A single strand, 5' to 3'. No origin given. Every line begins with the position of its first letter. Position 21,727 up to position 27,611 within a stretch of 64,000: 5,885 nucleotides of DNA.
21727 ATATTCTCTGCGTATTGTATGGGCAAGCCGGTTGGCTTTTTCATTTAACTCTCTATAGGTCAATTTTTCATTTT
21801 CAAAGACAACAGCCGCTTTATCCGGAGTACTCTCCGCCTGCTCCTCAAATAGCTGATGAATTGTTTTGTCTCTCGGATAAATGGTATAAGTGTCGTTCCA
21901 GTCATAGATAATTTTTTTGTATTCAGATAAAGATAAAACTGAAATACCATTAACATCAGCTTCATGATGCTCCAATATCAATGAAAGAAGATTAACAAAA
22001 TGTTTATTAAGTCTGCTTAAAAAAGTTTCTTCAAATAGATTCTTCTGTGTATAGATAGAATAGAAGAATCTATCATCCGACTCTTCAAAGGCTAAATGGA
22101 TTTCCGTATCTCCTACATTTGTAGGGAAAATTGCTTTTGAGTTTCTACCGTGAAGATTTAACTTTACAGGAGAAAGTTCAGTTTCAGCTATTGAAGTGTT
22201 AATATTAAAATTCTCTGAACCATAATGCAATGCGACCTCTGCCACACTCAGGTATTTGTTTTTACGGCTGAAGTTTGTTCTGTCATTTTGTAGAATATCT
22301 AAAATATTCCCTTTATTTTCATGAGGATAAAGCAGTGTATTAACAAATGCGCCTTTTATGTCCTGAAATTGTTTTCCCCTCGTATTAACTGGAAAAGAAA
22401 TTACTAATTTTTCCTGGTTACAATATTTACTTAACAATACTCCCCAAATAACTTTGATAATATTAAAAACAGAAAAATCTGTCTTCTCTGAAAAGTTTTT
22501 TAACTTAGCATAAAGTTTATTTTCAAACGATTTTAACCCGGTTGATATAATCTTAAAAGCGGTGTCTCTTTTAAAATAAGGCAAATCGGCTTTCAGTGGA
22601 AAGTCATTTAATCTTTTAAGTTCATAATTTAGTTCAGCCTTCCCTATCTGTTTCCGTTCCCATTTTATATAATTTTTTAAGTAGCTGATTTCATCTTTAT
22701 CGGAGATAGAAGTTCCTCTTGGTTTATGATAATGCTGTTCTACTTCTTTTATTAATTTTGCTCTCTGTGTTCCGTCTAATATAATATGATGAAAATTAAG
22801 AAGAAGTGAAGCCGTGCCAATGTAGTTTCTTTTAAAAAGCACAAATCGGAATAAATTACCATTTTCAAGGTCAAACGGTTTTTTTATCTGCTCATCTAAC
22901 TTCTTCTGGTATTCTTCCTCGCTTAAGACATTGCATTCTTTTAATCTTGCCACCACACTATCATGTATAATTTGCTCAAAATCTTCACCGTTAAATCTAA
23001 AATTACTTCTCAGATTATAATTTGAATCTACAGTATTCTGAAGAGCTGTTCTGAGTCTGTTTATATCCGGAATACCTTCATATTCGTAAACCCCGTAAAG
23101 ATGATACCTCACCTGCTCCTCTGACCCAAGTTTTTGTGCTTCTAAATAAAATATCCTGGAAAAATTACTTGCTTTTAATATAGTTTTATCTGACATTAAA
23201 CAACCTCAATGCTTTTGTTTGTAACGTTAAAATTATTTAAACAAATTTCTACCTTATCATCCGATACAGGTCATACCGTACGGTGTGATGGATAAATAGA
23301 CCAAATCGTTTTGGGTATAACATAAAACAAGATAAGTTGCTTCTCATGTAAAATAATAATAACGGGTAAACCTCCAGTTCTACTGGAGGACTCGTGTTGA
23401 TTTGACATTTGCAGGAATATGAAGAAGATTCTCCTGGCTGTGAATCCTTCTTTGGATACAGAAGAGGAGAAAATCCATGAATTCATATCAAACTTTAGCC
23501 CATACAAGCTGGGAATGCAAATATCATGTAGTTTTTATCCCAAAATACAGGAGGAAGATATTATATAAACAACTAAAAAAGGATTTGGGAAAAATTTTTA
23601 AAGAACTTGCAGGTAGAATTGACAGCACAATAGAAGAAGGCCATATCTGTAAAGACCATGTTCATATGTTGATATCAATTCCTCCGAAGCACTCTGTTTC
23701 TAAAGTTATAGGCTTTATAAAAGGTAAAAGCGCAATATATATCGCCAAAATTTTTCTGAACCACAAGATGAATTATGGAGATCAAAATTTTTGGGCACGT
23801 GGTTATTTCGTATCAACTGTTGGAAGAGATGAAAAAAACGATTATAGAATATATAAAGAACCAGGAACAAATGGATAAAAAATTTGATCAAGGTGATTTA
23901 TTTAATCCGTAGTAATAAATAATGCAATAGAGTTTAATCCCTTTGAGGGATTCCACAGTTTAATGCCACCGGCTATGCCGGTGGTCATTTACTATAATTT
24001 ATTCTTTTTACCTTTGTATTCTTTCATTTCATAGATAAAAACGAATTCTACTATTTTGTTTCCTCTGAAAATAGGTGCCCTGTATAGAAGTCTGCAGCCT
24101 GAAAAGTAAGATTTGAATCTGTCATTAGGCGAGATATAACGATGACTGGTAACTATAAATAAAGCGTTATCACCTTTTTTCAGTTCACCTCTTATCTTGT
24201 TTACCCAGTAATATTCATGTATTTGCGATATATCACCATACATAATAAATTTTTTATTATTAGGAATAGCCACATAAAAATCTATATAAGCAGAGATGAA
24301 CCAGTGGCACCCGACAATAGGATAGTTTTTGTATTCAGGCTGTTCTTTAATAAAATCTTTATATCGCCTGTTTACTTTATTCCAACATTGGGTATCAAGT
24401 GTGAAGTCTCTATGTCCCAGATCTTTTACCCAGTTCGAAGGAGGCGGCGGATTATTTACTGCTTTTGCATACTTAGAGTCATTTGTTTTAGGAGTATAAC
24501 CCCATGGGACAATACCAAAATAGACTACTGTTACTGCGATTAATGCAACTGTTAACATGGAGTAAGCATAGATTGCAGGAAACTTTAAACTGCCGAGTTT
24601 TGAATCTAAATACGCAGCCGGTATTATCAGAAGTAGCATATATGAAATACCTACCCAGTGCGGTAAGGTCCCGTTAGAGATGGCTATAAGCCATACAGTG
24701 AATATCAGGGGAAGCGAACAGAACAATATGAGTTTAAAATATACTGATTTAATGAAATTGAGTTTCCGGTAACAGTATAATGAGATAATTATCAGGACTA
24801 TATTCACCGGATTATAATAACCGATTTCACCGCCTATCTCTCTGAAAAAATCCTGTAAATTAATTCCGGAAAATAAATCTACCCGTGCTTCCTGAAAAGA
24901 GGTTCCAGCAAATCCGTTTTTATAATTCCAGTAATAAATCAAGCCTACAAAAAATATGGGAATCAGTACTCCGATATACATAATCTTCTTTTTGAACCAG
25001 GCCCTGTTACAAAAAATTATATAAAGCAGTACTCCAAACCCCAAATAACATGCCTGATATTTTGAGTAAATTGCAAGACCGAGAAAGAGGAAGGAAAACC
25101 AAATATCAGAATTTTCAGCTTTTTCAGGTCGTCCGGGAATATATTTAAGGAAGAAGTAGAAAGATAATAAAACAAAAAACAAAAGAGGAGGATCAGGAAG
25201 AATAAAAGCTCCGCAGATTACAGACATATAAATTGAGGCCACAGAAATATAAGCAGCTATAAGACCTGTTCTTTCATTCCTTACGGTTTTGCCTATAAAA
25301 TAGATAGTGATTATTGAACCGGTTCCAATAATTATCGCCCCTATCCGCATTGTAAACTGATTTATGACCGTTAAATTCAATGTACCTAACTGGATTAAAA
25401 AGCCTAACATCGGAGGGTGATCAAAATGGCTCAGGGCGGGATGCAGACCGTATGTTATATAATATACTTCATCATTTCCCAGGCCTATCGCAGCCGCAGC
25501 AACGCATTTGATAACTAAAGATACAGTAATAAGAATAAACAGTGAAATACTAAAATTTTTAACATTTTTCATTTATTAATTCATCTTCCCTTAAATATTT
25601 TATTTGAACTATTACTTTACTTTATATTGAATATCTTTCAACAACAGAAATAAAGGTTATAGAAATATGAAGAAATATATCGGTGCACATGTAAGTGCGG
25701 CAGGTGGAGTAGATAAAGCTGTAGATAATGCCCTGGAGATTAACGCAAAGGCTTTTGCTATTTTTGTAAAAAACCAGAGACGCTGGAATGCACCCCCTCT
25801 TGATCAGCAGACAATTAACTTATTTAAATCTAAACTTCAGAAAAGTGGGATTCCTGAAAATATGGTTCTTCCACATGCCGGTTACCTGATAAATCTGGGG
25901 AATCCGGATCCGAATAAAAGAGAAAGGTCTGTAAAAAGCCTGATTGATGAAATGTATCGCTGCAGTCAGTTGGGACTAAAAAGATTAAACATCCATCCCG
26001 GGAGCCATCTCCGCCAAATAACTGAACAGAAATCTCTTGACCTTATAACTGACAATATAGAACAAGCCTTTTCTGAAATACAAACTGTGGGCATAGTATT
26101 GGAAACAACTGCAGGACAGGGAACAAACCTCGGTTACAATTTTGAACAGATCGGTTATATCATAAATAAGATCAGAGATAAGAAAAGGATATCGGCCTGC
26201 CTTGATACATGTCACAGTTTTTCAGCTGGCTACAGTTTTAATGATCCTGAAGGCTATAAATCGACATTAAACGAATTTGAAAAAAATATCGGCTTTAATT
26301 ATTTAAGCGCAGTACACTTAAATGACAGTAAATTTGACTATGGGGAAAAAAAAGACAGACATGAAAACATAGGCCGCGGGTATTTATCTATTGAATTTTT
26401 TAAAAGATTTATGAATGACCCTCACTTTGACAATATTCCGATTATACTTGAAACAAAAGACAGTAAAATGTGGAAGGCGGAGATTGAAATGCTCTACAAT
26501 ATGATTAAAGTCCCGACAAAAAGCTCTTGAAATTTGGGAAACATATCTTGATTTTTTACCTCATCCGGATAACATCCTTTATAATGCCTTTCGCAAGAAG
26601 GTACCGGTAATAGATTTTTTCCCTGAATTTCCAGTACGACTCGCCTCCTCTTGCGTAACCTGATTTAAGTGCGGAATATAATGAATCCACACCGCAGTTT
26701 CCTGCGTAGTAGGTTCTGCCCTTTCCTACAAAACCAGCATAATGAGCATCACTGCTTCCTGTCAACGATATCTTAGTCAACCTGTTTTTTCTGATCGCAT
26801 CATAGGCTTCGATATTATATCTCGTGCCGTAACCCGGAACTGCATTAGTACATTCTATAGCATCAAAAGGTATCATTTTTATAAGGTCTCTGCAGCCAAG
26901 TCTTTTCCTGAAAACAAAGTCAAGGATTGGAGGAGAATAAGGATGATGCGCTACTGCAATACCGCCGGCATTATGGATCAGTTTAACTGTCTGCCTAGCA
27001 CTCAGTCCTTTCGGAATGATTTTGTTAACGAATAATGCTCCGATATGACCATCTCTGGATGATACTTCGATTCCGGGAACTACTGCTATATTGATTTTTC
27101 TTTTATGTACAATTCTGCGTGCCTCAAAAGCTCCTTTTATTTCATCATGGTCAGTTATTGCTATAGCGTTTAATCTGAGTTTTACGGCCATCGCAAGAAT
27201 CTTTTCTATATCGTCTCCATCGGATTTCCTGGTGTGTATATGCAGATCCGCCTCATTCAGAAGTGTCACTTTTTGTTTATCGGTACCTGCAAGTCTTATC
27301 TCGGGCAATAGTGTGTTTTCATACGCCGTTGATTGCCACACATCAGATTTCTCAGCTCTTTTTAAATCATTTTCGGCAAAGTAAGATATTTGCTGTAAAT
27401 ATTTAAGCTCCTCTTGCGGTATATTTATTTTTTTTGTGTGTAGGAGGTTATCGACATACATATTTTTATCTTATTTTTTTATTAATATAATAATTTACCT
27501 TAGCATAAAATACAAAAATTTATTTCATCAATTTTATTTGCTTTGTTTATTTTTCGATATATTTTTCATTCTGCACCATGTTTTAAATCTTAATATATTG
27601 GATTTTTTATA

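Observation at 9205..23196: Orphan single-ORF trimodular NRPS predicting an N-capped D-L-L tripeptide with two backbone N-methylations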

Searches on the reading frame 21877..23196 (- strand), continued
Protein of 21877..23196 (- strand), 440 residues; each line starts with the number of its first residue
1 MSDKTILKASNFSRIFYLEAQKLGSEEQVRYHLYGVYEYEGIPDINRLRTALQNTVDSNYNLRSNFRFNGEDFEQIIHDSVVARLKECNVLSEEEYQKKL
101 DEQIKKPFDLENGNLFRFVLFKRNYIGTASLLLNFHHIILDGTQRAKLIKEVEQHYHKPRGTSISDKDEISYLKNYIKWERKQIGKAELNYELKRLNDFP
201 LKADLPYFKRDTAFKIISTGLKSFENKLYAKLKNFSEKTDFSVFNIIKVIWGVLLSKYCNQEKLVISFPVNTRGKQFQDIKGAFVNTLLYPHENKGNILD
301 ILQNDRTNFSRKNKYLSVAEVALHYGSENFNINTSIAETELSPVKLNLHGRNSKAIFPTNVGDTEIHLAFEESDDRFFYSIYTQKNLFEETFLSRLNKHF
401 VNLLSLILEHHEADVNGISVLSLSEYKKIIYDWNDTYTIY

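Call 53: search_protein_families(library=pfam, proteins=[L009:8308-9372:-, L009:5598-7088:-, L007:7408-9288:-, L007:6197-7234:-, L008:84-1910:-, L008:2133-2375:+, L010:57-581:+, L010:497-1285:+, L010:1291-5028:+, L009:7205-7594:-], max_evalue=0.0001)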
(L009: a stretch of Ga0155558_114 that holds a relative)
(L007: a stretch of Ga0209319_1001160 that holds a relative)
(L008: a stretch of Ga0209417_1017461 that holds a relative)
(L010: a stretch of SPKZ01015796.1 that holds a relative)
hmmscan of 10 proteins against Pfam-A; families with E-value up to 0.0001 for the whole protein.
L009:8308-9372:- (354 aa): 0 families

L009:5598-7088:- (496 aa): 2 families
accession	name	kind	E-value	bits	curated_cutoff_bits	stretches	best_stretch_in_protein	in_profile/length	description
PF21686.3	LigD_Prim-Pol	-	1.8e-80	270.7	27.4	1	226-478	1-254/254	LigD, primase-polymerase domain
PF13298.12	LigD_N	-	4e-44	149.6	31.1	1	33-138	1-107/107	DNA Ligase D 3'-phosphoesterase domain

L007:7408-9288:- (626 aa): 7 families
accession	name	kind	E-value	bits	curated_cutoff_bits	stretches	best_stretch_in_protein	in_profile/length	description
PF08448.16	PAS_4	-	1.5e-28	99.7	23.1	2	124-234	1-109/110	PAS fold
PF02518.31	HATPase_c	-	3.4e-19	69.8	26.4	1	524-624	6-108/111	Histidine kinase-, DNA gyrase B-, and HSP90-like ATPase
PF00989.32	PAS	-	2.9e-09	37.3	22.6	0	243-354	2-113/113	PAS fold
PF13426.13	PAS_9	-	1.2e-08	35.5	27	0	137-231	10-102/103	PAS domain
PF04193.19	PQ-loop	-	3.4e-07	30.4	22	1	29-70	3-44/61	PQ loop repeat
PF00512.31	HisKA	-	2.3e-05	24.8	26.9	0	387-460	8-59/66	His Kinase A (phospho-acceptor) domain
PF08348.17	PAS_6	-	4.9e-05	23.6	27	0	207-235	83-111/115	YheO-like PAS domain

L007:6197-7234:- (345 aa): 1 family
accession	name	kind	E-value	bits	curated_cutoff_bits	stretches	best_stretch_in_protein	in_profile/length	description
PF00072.30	Response_reg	-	1.6e-06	28.7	30.2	1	99-169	33-104/111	Response regulator receiver domain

L008:84-1910:- (608 aa): 5 families
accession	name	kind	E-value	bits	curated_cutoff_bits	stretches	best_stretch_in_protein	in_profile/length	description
PF08448.16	PAS_4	-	6.3e-30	104.1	23.1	2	105-214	1-108/110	PAS fold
PF02518.31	HATPase_c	-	4.7e-17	62.9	26.4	1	504-606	5-108/111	Histidine kinase-, DNA gyrase B-, and HSP90-like ATPase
PF00989.32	PAS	-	1e-11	45.2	22.6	0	100-207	2-109/113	PAS fold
PF13426.13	PAS_9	-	2.6e-11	44.1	27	0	241-336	9-102/103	PAS domain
PF00512.31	HisKA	-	4e-06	27.2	26.9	1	368-442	8-60/66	His Kinase A (phospho-acceptor) domain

L008:2133-2375:+ (80 aa): 0 families

L010:57-581:+ (174 aa): 2 families
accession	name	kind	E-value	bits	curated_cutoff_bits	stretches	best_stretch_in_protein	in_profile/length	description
PF07690.21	MFS_1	-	1.8e-17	63.7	33.4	1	6-153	1-136/347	Major Facilitator Superfamily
PF00083.30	Sugar_tr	-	1e-09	38.2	22.3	1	47-140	46-139/452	Sugar (and other) transporter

L010:497-1285:+ (262 aa): 2 families
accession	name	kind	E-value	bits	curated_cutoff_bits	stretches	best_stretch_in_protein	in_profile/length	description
PF07690.21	MFS_1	-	6.5e-18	65.2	33.4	1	2-218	136-347/347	Major Facilitator Superfamily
PF12832.13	MFS_1_like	-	9.5e-08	31.9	25.2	1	31-227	166-364/373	MFS_1 like family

L010:1291-5028:+ (1245 aa): 5 families
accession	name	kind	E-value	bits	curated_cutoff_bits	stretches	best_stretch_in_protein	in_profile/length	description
PF00501.34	AMP-binding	-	8.5e-64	216.2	29.9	1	450-806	2-384/384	AMP-binding enzyme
PF00109.32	ketoacyl-synt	-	3.8e-30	105.7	20.8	1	1062-1230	3-172/252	Beta-ketoacyl synthase, N-terminal domain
PF00668.25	Condensation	-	4.7e-29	101.8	30.6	1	25-317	22-329/456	Condensation domain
PF00550.31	PP-binding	-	2.4e-10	41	20.8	1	970-1033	2-67/67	Phosphopantetheine attachment site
PF23297.2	ACP_SdgA_C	-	1.1e-05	25.9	27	1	982-1041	28-88/95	Highly reducing polyketide synthase sdgA, C-terminal ACP domain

L009:7205-7594:- (129 aa): 1 family
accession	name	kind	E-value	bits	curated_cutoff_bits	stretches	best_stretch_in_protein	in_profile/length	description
PF00072.30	Response_reg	-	3.7e-25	88.7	30.2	1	4-119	1-110/111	Response regulator receiver domain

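Call 78: search_dna_similar(query=window:21877-23196:-, collection=plasmids, mode=protein, max_evalue=1e-10, max_rows=15)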
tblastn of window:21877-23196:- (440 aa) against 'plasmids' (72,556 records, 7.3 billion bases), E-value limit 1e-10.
Records with a match: 279; places in all: 681; records where one place covers at least 80% of the query: 264.
Best place of each record, by identity: <60% 279.
By first word of the organism name: Bacillus 155; Ralstonia 18; Salmonella 13; Agrobacterium 13; Paenibacillus 8; Streptomyces 8; Nostoc 7; Burkholderia 7; Sinorhizobium 7; Leptolyngbya 5; and 29 more.
By predicted mobility (MOB-suite, as given by PLSDB): non-mobilizable 195; conjugative 47; mobilizable 37.
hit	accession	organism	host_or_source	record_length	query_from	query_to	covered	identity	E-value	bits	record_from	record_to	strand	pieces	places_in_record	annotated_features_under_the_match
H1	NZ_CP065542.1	Limosilactobacillus reuteri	Yak,cell culture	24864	7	427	96%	26.4%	2e-19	99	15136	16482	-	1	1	non-ribosomal peptide synthetase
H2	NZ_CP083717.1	Bacillus velezensis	cell culture,Meju, fermented soybean ...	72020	9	434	97%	25.9%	1e-19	99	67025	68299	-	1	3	none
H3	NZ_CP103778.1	Bacillus toyonensis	cell culture,Commercial plant nursery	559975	29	440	94%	26.7%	1e-13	81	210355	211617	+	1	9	non-ribosomal peptide synthetase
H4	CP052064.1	Bacillus thuringiensis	soil sample,soil sample from Harissa ...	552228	29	440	94%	26.7%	1e-13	81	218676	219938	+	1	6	amino acid adenylation domain-containing protein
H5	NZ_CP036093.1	Bacillus toyonensis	cell culture,soil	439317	29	440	94%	26.7%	2e-13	81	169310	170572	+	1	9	non-ribosomal peptide synthetase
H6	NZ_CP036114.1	Bacillus toyonensis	-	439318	29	440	94%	26.7%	2e-13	81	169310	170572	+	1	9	non-ribosomal peptide synthetase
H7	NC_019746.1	Gloeocapsa sp. PCC 7428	-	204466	13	440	97%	25.6%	7e-20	100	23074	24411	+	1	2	non-ribosomal peptide synthetase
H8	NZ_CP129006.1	Bacillus cereus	cattle,Isolated from the spleen of ...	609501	29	440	94%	26.5%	3e-13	80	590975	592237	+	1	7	non-ribosomal peptide synthetase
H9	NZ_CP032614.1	Bacillus thuringiensis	single cell,soil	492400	31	435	92%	26.7%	1e-17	93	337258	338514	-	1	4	non-ribosomal peptide synthetase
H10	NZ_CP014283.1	Bacillus thuringiensis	cell culture,soil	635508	31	435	92%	26.7%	1e-17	93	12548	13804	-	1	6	non-ribosomal peptide synthetase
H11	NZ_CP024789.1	Nostoc flagelliforme CCNUN1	cell culture,desert soil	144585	26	440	94%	26.0%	3e-26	119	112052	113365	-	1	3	non-ribosomal peptide synthetase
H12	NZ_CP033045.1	Mesobacillus foraminis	cell culture,Red Sea lagoons-Mangrove ...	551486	1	430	98%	25.1%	6e-23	109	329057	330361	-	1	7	non-ribosomal peptide synthetase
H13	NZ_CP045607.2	Bacillus cereus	Whole organism,soil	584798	7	436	98%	25.1%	9e-15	84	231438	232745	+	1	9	non-ribosomal peptide synthetase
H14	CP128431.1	Microbulbifer sp. MKSA007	Smenospongia aurea,bacteria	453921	4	440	99%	24.5%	3e-15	86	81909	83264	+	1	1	amino acid adenylation domain-containing protein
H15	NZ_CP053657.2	Bacillus cereus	culture,soil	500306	10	436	97%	25.1%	3e-15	86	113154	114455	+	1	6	non-ribosomal peptide synthase/polyketide synthase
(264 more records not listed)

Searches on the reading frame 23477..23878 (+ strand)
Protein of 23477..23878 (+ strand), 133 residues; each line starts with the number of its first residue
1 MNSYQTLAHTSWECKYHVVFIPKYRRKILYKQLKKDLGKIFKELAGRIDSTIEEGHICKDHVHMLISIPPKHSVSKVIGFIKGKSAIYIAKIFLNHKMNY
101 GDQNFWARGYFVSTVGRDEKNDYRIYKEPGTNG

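Call 5: search_protein_families(library=ncbifam, proteins=[window:23477-23878:+], max_evalue=0.00001)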
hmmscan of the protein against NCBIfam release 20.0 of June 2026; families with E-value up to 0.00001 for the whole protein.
window:23477-23878:+ (133 aa): 2 families
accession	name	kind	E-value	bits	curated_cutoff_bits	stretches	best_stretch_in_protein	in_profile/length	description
NF033573.1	transpos_IS200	equivalog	1.5e-40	138.3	55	1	4-120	1-117/126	IS200/IS605 family transposase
NF047646.1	REP_Tyr_transpos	equivalog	1e-07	31.9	80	1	25-120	21-119/146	REP-associated tyrosine transposase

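Call 6: search_protein_families(library=pfam, proteins=[window:23477-23878:+], max_evalue=0.00001)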
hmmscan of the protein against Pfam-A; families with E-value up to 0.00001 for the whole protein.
window:23477-23878:+ (133 aa): 1 family
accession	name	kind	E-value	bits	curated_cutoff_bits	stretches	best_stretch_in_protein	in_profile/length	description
PF01797.21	Y1_Tnp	-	1.6e-35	122.3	23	1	11-124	2-115/121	Transposase IS200 like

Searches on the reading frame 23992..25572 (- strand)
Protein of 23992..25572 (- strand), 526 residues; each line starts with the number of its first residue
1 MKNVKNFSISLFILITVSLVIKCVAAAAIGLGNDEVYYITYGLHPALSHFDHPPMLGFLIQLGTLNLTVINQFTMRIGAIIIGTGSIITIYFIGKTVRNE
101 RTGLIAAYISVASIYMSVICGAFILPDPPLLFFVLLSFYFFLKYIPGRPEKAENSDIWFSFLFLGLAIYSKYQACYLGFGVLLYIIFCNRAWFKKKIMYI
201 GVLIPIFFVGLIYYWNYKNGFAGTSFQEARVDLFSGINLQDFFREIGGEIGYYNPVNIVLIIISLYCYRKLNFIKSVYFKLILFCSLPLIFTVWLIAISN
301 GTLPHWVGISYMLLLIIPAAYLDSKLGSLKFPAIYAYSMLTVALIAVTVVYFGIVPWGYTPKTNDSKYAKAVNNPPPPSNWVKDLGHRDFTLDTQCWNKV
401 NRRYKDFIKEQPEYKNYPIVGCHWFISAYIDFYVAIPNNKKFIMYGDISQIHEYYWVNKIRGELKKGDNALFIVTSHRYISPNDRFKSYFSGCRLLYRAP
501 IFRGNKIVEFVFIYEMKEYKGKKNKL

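Call 5: search_protein_families(library=ncbifam, proteins=[window:23992-25572:-], max_evalue=0.00001)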
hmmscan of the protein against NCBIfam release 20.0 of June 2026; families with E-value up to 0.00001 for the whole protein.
window:23992-25572:- (526 aa): 0 families

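Call 6: search_protein_families(library=pfam, proteins=[window:23992-25572:-], max_evalue=0.00001)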
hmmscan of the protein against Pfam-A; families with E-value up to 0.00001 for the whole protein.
window:23992-25572:- (526 aa): 2 families
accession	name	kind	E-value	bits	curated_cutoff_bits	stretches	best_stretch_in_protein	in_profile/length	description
PF13231.12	PMT_2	-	5.8e-21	75.8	26.1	1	51-215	1-160/160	Dolichyl-phosphate-mannose-protein mannosyltransferase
PF02366.24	PMT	-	3.9e-12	46.7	22.7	1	64-194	74-203/245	Dolichyl-phosphate-mannose-protein mannosyltransferase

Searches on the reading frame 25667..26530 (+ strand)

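Call 5: search_protein_families(library=ncbifam, proteins=[window:25667-26530:+], max_evalue=0.00001)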
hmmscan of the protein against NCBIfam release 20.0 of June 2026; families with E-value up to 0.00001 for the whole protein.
window:25667-26530:+ (287 aa): 5 families
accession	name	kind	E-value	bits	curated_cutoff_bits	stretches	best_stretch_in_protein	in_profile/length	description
NF002199.0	PRK01060.1-4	equivalog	1.3e-114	382.1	315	1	3-280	2-279/282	deoxyribonuclease IV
TIGR00587.1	nfo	subfamily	6.3e-101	337.3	129.65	1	3-279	1-279/279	deoxyribonuclease IV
NF002197.0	PRK01060.1-2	equivalog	4.7e-86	288.5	376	1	3-279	10-287/289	deoxyribonuclease IV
NF002196.0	PRK01060.1-1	equivalog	6.7e-64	216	333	1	5-278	4-283/297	deoxyribonuclease IV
NF002198.0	PRK01060.1-3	equivalog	3.7e-26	92.3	244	1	4-278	4-250/253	deoxyribonuclease IV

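Call 6: search_protein_families(library=pfam, proteins=[window:25667-26530:+], max_evalue=0.00001)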
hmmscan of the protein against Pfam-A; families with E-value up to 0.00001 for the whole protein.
window:25667-26530:+ (287 aa): 1 family
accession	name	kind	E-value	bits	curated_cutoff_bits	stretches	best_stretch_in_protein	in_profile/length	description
PF01261.30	AP_endonuc_2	-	1e-54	186.3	31.1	1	19-278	1-248/249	Xylose isomerase-like TIM barrel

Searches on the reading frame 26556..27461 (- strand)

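Call 5: search_protein_families(library=ncbifam, proteins=[window:26556-27461:-], max_evalue=0.00001)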
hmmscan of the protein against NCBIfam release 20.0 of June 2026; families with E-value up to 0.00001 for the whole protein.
window:26556-27461:- (301 aa): 5 families
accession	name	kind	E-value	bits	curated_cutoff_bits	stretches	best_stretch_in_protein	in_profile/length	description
NF038032.1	CehA_McbA_metalo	domain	3.5e-19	69.4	80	1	71-268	5-211/315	CehA/McbA family metallohydrolase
NF047791.1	RNaseRnm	equivalog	1.7e-15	57.1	375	1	71-136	3-69/275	RNase RNM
NF041577.1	nside_bi_sphtase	equivalog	1.9e-10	40.4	400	1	70-134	3-66/276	3',5'-nucleoside bisphosphate phosphatase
NF041661.1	Cycl_ph_dihydrol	equivalog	3.3e-09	36.5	500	1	72-137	1-65/259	phosphoribosyl 1,2-cyclic phosphate 1,2-diphosphodiesterase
NF045780.1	TrlF_fam_ATP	equivalog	4.8e-09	35.5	350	1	71-145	8-97/944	TrlF family AAA-like ATPase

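Call 6: search_protein_families(library=pfam, proteins=[window:26556-27461:-], max_evalue=0.00001)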
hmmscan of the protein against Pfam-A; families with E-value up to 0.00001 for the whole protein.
window:26556-27461:- (301 aa): 2 families
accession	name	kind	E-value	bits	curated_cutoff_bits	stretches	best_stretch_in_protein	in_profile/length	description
PF02811.25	PHP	-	1.3e-08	35.8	26.4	1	72-240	1-128/164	PHP domain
PF13263.12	PHP_C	-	7.2e-06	25.9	21.3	0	229-268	14-54/56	PHP-associated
